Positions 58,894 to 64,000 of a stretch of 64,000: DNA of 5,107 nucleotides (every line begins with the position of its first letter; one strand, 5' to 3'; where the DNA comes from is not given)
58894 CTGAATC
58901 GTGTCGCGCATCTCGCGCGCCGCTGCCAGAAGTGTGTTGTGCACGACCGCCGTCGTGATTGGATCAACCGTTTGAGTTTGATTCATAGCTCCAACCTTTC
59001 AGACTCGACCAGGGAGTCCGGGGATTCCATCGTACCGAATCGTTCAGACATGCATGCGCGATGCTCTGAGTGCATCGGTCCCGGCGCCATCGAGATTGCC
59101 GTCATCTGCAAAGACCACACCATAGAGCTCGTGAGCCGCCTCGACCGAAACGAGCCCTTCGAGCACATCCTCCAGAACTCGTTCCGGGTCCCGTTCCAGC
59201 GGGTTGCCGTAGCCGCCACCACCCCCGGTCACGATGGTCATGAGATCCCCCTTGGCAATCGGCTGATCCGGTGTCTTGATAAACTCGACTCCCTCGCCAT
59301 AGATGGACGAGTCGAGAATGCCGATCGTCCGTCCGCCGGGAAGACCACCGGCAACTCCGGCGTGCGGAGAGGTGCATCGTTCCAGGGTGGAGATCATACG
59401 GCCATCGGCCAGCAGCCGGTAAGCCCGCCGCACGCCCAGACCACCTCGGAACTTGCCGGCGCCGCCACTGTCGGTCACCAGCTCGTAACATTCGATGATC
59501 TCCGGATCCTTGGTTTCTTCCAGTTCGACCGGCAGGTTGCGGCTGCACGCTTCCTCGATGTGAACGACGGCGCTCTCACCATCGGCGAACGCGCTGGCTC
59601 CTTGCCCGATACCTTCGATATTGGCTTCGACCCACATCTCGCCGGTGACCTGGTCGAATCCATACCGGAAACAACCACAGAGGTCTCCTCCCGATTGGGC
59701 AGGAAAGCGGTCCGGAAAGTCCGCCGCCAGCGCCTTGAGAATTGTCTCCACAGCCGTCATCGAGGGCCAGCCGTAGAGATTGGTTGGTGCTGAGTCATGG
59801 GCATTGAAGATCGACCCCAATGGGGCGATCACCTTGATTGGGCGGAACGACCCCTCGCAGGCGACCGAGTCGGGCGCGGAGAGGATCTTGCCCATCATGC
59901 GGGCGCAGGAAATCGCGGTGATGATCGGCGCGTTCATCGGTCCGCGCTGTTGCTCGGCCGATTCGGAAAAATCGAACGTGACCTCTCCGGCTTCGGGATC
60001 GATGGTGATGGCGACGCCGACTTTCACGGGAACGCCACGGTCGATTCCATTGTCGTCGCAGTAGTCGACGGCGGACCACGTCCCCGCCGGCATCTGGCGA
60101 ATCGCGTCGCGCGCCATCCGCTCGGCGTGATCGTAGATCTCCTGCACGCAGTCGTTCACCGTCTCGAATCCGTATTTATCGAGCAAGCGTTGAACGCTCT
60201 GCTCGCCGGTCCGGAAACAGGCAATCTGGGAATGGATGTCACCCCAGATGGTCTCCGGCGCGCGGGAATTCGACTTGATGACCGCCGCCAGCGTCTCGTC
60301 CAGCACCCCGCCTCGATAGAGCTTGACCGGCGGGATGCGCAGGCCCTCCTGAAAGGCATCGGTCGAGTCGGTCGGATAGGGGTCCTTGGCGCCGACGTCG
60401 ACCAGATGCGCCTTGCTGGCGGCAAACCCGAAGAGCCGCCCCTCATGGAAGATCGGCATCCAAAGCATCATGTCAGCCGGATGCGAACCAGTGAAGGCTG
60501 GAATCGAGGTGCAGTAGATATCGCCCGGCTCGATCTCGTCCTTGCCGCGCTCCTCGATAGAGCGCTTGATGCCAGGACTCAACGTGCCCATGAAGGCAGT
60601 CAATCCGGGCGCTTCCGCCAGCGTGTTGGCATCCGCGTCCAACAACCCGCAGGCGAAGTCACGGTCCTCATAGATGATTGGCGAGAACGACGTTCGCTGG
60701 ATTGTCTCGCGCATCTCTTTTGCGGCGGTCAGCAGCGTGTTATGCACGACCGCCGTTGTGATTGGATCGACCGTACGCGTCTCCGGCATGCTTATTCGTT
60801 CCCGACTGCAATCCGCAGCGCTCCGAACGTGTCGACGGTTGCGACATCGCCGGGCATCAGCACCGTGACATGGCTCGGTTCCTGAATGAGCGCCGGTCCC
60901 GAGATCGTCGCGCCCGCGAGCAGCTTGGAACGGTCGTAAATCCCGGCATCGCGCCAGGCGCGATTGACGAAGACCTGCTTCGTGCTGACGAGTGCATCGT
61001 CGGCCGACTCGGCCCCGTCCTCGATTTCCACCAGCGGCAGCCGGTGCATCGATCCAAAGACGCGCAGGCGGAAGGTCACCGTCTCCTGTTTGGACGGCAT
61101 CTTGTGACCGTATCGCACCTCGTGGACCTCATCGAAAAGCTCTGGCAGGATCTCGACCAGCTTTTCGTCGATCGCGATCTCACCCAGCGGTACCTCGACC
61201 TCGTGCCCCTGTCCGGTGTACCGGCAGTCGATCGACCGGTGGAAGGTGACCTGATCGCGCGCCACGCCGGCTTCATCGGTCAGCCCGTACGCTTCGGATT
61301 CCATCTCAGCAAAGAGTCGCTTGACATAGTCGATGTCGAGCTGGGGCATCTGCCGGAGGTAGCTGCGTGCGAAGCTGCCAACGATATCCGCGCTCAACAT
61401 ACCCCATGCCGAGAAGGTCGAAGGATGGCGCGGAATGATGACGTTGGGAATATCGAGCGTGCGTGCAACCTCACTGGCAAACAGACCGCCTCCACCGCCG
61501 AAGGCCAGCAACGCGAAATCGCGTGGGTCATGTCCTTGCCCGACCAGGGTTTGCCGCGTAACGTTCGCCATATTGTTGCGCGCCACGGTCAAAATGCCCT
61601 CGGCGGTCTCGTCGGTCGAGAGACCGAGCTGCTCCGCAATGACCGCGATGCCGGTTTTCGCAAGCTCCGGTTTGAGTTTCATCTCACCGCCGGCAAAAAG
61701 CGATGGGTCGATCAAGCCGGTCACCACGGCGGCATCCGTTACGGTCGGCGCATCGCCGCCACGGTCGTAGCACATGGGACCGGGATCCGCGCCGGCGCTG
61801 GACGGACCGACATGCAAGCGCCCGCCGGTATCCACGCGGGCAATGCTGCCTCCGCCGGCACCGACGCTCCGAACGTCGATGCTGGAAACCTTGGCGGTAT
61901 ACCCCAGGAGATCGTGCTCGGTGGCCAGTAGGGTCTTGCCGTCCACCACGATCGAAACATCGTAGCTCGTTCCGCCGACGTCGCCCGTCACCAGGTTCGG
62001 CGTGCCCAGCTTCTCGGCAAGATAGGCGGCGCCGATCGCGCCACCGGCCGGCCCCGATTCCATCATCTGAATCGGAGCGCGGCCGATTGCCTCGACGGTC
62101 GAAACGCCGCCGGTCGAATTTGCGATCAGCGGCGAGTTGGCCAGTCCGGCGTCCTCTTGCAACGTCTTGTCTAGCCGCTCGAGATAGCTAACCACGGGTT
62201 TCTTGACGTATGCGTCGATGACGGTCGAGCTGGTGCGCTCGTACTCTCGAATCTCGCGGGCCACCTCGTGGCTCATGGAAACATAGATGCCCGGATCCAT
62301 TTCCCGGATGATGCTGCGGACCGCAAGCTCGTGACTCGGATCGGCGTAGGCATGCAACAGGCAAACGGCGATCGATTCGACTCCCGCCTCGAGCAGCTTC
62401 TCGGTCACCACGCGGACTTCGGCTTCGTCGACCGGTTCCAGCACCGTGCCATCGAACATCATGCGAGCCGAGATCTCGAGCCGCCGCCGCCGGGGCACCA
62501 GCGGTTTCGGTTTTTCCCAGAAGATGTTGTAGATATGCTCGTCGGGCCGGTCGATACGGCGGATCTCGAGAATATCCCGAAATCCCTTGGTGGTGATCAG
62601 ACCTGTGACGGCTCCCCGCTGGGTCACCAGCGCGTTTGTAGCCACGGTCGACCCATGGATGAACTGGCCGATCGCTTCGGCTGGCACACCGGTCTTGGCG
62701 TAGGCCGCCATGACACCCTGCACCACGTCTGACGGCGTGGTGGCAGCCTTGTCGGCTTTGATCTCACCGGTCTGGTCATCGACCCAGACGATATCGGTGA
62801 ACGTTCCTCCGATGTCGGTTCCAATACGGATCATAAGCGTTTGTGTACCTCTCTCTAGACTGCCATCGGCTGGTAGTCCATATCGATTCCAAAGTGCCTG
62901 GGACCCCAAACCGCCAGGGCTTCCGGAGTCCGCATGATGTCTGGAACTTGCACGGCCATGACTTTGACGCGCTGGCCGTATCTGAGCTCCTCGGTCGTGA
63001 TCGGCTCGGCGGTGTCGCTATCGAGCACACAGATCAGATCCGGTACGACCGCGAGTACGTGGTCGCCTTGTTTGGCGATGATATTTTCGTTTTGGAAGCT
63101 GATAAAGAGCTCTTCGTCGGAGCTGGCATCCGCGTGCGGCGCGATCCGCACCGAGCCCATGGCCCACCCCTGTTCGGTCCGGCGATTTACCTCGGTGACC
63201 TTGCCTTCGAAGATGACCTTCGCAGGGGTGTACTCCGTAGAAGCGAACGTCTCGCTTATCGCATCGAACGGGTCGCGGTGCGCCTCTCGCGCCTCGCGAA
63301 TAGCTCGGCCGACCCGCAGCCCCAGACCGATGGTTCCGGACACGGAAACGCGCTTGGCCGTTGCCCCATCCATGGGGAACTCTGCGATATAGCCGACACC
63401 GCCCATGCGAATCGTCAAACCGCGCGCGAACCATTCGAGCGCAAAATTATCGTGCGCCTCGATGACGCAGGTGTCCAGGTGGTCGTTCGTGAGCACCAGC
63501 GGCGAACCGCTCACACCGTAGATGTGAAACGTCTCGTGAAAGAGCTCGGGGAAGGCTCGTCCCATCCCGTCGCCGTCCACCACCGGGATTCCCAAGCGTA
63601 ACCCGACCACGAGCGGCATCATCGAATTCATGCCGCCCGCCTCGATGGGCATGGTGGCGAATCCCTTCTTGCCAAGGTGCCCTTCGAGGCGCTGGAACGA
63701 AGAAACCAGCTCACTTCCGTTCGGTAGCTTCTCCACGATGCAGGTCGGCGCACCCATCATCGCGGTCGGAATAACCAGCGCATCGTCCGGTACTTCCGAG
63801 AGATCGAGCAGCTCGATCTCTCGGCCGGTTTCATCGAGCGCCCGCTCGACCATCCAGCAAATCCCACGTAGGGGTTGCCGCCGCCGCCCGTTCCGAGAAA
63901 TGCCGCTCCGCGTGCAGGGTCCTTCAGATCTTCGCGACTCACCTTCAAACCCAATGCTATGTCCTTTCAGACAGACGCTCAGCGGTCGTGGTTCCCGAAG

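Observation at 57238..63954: DUF917-hyuA-hyuB-hyuB operon: one A subunit with two diverged tandem B-subunit paralogs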

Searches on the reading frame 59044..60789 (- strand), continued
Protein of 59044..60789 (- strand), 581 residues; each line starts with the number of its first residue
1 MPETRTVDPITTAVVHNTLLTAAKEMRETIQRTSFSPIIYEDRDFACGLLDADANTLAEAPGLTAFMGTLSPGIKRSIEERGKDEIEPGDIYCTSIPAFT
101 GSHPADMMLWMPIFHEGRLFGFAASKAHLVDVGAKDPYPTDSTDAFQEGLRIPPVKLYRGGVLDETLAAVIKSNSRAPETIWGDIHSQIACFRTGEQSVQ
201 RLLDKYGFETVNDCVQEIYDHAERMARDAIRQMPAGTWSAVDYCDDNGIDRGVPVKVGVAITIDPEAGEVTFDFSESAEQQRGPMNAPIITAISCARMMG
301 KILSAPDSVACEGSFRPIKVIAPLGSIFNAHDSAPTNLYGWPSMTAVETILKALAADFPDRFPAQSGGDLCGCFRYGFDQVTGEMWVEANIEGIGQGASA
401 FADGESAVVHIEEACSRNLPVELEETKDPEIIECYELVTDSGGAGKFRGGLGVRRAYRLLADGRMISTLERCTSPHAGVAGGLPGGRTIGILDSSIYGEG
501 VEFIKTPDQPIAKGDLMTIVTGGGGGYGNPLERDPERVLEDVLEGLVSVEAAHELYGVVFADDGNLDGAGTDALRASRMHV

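Call 79: find_encoding_contigs(protein=P0006, flank=8000, max_places=2)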
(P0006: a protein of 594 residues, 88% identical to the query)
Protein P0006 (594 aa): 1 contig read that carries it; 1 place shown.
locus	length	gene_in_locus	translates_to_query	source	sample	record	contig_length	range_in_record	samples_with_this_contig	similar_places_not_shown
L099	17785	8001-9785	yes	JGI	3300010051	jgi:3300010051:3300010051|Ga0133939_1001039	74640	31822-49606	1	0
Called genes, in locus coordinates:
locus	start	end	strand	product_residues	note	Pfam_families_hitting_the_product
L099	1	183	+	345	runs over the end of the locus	PF00005:ABC_tran, PF13304:AAA_21 (weak), PF08352:oligo_HPY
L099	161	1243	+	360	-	PF00005:ABC_tran, PF02463:SMC_N (weak), PF13304:AAA_21 (weak), PF08352:oligo_HPY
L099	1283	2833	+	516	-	PF05378:Hydant_A_N, PF13941:MutL (faint), PF01968:Hydantoinase_A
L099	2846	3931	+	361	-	PF06032:S-Me-THD_N, PF20906:S-Me-THD_C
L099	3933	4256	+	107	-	PF19585:DUF6092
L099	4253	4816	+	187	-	PF00881:Nitroreductase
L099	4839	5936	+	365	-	PF06032:S-Me-THD_N, PF20906:S-Me-THD_C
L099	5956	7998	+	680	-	PF05378:Hydant_A_N, PF01968:Hydantoinase_A, PF19278:Hydant_A_C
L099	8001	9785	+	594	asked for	PF02538:Hydantoinase_B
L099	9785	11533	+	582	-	PF02538:Hydantoinase_B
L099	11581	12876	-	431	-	PF00890:FAD_binding_2, PF01266:DAO, PF01494:FAD_binding_3, PF01946:Thi4, PF03486:HI0933_like (weak), PF07992:Pyr_redox_2, PF12831:FAD_oxidored, PF26311:ETF-QO_FixC_C, +4 more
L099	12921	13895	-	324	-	PF01012:ETF, PF00766:ETF_alpha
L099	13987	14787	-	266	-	PF03372:Exo_endo_phos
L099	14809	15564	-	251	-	PF01012:ETF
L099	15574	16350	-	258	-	PF00378:ECH_1, PF16113:ECH_2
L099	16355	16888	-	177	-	PF25087:GMPPB_C (faint), PF14602:Hexapep_2 (faint), PF25084:LbH_EIF2B (weak), PF00132:Hexapep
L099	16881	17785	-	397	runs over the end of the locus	PF00108:Thiolase_N, PF22691:Thiolase_C_1 (faint), PF02803:Thiolase_C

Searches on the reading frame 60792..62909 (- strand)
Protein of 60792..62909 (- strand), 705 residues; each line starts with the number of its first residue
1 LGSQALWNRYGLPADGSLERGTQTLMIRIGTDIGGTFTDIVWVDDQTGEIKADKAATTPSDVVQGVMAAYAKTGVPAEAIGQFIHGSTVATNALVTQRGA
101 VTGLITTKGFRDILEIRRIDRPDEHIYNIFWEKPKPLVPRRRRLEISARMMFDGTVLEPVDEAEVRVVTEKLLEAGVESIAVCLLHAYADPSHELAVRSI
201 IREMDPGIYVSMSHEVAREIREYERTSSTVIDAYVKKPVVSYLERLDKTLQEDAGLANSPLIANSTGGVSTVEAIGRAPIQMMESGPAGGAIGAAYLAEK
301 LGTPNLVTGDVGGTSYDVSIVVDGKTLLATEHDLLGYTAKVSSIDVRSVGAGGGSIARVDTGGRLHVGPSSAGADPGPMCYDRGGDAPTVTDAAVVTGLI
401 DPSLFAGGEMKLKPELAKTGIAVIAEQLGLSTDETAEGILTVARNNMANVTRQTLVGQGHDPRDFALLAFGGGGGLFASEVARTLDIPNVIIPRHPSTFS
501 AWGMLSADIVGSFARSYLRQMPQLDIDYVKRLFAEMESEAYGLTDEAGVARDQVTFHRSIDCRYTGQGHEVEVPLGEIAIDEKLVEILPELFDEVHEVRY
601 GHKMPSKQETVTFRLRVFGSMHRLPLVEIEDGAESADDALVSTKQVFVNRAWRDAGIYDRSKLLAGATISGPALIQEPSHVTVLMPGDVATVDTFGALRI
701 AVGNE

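Call 4: search_protein_families(library=pfam, proteins=[window:60792-62909:-])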
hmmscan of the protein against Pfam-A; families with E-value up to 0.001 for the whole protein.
window:60792-62909:- (705 aa): 3 families
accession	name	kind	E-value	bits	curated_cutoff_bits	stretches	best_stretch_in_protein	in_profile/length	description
PF01968.24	Hydantoinase_A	-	9.7e-85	284.7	22.9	1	225-510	1-288/291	Hydantoinase/oxoprolinase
PF05378.19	Hydant_A_N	-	4.3e-51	173.6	25.2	1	28-204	1-175/176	Hydantoinase/oxoprolinase N-terminal region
PF19278.4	Hydant_A_C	-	2.2e-13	50.5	21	1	529-696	14-186/193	Hydantoinase/oxoprolinase C-terminal domain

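Call 20: search_protein_families(library=ncbifam, proteins=[window:60792-62834:-])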
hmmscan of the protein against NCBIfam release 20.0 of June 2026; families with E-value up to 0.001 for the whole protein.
window:60792-62834:- (680 aa): 3 families
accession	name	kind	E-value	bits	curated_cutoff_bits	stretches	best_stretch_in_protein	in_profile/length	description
NF050156.1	CapLactmsAlpCapA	equivalog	1.3e-154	516.2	1000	1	3-675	2-685/689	caprolactamase subunit alpha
NF042975.2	AcphenoCarb_ApcC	equivalog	2.4e-90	303.7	1500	1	3-670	10-704/733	acetophenone carboxylase subunit gamma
NF042960.1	AcphenoCarb_ApcA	equivalog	7e-61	206.3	1250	1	138-672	124-652/658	acetophenone carboxylase subunit alpha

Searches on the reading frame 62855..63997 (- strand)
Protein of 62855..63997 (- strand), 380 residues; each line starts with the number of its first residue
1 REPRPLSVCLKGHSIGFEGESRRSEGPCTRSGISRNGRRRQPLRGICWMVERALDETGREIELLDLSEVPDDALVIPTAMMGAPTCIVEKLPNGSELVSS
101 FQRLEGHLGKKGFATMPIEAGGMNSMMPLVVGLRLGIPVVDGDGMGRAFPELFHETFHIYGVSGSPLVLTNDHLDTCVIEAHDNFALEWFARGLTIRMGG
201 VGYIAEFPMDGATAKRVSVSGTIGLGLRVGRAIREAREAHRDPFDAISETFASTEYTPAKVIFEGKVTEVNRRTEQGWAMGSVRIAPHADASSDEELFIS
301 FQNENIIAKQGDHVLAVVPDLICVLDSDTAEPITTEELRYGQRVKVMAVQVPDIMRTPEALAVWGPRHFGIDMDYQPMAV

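Call 4: search_protein_families(library=pfam, proteins=[window:62855-63997:-])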
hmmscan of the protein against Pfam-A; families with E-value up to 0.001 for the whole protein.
window:62855-63997:- (380 aa): 2 families
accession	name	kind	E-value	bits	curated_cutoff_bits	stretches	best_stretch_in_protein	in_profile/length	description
PF20906.3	S-Me-THD_C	-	5.5e-65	218.7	27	1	183-378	2-190/190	S-Me-THD-like, C-terminal domain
PF06032.18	S-Me-THD_N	-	9.9e-42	143.1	27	1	49-180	27-157/158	S-Me-THD-like, N-terminal domain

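Call 20: search_protein_families(library=ncbifam, proteins=[window:62855-63853:-])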
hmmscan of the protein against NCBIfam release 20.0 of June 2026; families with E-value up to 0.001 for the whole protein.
window:62855-63853:- (332 aa): 2 families
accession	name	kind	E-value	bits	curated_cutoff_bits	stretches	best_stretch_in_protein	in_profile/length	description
NF058532.1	CH3_S_uro_de_S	equivalog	8.2e-22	77.6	450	1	11-302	42-323/352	S-methyl thiohydantoin desulfurase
NF058529.1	thiohydan_desulf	equivalog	7.9e-18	64.6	440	2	154-304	189-332/362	thiohydantoin desulfurase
